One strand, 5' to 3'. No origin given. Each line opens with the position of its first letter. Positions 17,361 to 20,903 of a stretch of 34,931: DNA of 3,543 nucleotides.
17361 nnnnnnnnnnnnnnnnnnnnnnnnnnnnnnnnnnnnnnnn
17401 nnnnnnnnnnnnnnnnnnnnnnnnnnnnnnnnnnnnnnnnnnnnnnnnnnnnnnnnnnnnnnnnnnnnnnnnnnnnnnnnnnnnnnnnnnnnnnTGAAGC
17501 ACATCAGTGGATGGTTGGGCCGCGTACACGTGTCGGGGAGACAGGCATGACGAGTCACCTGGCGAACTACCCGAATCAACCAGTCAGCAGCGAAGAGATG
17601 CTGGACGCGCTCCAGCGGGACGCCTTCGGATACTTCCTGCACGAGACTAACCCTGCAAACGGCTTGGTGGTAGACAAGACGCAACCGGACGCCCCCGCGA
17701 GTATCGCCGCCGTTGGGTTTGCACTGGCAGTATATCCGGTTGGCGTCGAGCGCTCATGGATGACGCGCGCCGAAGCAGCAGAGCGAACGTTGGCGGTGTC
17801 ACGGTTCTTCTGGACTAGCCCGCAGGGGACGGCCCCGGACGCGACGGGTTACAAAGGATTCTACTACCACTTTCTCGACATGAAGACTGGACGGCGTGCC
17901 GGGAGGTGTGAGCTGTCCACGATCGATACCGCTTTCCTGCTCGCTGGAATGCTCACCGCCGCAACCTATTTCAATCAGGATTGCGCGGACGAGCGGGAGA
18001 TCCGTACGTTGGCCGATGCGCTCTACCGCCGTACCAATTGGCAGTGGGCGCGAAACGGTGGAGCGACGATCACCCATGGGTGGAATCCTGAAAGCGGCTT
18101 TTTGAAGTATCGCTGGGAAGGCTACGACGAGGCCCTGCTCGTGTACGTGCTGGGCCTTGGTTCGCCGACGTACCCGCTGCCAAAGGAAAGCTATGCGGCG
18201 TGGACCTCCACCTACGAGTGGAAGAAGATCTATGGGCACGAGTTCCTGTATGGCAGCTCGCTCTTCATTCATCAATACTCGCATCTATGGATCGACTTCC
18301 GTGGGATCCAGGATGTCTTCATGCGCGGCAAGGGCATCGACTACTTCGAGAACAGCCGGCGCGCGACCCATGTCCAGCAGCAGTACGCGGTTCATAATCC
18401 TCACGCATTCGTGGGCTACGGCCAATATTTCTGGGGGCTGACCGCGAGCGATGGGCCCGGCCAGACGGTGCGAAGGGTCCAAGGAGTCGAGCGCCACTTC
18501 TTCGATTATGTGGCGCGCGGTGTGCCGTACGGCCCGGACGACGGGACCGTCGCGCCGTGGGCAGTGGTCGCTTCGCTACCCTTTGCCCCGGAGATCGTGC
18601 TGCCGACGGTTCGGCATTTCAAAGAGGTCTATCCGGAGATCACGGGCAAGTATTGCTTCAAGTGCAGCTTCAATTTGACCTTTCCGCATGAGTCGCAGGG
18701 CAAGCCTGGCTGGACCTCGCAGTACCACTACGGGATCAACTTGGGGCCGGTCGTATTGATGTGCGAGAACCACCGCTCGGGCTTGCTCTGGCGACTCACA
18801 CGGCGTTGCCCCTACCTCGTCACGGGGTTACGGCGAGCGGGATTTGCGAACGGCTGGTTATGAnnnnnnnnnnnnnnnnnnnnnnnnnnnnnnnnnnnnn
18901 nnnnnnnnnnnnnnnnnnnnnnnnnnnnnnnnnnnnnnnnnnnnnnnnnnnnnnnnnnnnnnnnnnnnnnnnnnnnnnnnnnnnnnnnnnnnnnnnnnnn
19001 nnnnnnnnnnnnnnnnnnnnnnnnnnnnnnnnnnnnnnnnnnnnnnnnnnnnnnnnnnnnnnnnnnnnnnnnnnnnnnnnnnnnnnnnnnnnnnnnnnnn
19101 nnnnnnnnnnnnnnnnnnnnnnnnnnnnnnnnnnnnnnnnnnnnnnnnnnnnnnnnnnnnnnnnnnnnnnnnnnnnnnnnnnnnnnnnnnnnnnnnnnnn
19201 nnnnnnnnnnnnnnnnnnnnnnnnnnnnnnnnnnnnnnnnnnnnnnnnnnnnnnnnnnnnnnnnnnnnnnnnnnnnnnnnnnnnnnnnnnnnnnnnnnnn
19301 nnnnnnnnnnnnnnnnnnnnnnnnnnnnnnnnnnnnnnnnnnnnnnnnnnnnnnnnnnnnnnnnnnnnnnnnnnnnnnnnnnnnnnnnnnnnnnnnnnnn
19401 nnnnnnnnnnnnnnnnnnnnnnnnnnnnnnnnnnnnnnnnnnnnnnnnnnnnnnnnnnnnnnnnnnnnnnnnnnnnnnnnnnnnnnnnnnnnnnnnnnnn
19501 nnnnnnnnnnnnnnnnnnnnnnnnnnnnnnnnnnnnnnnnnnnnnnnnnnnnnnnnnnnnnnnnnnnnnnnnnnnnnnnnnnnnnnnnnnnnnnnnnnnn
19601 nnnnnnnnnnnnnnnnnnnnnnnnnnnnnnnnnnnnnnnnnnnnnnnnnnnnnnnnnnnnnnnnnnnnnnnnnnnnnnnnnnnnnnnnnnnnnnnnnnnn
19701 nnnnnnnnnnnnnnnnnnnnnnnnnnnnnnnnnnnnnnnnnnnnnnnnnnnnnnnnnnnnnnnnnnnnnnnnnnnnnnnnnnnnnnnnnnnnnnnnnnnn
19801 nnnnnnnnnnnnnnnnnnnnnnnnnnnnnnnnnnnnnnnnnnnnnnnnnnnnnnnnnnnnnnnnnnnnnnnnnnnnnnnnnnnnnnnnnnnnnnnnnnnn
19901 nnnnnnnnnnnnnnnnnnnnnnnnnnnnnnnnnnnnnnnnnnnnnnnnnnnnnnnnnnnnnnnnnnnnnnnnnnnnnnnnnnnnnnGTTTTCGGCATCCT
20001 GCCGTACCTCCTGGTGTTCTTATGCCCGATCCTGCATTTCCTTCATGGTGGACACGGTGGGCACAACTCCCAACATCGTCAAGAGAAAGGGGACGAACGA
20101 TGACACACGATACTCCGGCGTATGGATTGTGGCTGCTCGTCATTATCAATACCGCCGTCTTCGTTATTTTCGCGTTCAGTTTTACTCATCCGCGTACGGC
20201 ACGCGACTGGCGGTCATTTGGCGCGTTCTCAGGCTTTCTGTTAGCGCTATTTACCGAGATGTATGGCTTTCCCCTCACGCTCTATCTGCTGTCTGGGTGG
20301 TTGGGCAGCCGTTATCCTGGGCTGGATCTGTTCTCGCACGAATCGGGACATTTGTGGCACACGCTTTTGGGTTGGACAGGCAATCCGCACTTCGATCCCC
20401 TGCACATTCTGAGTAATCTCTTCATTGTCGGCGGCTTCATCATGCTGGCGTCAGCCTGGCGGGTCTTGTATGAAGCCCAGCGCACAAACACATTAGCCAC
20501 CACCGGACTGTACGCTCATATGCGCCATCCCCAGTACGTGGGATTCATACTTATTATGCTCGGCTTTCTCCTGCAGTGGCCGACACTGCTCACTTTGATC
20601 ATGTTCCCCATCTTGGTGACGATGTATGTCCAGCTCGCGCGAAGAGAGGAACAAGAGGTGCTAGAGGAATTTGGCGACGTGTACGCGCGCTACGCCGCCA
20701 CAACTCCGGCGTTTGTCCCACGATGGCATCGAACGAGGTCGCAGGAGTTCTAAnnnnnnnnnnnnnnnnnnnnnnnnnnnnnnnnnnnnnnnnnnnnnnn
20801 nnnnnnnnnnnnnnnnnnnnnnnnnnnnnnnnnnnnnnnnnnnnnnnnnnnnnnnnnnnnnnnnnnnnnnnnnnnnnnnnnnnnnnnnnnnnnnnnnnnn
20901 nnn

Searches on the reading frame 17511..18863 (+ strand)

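Call 33: search_protein_families(library=pfam, proteins=[window:17511-18863:+], max_evalue=0.0001)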
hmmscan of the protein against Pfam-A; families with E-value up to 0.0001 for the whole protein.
window:17511-18863:+ (450 aa): 1 family
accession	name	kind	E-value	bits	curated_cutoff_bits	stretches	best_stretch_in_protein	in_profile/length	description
PF10091.15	Glycoamylase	-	1.8e-86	289.7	27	1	199-434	1-221/221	Putative glucoamylase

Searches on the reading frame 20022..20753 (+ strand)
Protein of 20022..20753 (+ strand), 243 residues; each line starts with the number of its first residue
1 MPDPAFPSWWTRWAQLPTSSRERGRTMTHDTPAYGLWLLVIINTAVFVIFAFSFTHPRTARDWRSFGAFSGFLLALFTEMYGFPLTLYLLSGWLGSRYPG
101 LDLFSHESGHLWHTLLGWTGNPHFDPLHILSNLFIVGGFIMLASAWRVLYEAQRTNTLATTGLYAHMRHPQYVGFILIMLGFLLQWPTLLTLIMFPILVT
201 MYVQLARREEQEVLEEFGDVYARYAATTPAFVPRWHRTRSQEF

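Call 33: search_protein_families(library=pfam, proteins=[window:20022-20753:+], max_evalue=0.0001)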
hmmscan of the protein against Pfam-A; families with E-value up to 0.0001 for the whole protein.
window:20022-20753:+ (243 aa): 2 families
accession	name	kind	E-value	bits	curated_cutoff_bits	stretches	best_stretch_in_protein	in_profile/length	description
PF04140.19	ICMT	-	1.3e-07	32.3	24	1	138-212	15-92/95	Isoprenylcysteine carboxyl methyltransferase (ICMT) family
PF04191.18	PEMT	-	2.9e-07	31.3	25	1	130-217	12-102/105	Phospholipid methyltransferase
